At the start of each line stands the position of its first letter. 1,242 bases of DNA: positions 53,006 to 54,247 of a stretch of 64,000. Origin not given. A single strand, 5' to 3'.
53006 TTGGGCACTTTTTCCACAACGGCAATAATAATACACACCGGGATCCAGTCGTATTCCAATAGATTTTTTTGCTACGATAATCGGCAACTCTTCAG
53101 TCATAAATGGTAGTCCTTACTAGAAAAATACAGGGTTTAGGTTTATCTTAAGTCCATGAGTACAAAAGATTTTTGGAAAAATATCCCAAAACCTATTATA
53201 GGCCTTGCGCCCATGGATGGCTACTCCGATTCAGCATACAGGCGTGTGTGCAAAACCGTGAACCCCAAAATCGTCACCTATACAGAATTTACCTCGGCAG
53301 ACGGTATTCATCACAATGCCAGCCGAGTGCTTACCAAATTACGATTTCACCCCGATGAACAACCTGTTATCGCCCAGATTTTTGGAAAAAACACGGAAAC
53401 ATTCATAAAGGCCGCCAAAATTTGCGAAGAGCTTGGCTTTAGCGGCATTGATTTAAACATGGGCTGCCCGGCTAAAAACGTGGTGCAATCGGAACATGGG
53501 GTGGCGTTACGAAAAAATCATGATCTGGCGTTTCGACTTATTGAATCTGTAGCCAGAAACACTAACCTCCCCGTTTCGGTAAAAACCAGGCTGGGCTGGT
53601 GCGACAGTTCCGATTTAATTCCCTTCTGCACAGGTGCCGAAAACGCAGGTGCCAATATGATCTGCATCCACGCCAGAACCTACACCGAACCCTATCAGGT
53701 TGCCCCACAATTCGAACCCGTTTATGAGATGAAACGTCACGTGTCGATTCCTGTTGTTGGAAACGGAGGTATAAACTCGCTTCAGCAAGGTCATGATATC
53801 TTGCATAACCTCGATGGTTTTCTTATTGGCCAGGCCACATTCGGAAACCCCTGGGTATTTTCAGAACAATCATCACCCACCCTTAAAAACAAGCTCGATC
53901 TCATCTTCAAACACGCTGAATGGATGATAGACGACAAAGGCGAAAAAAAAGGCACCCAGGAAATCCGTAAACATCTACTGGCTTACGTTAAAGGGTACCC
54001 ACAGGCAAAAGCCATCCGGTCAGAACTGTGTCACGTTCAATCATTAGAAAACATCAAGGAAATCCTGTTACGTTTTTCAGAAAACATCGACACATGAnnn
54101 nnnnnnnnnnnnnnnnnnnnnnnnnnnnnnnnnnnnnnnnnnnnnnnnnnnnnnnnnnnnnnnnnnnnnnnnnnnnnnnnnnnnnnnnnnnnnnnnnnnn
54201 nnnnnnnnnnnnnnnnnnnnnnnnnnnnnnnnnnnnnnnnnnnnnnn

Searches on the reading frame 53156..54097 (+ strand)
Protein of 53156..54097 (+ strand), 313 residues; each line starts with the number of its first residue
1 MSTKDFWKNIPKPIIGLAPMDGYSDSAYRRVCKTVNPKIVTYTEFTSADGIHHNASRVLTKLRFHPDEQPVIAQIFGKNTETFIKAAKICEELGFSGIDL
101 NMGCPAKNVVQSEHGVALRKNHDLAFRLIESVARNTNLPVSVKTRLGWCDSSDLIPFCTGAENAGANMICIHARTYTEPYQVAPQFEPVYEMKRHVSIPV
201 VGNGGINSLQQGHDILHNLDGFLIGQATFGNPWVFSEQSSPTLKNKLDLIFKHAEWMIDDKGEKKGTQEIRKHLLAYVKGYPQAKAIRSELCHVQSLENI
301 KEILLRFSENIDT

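Call 27: search_protein_families(library=pfam, proteins=[window:53156-54097:+], max_evalue=0.001)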
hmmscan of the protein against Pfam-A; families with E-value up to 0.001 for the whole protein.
window:53156-54097:+ (313 aa): 2 families
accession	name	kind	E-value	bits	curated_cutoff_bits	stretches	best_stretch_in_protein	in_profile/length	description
PF01207.24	Dus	-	4.6e-68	230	20.4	1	17-304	2-302/311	Dihydrouridine synthase (Dus)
PF01180.27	DHO_dh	-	0.00013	21.7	27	0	50-143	75-163/291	Dihydroorotate dehydrogenase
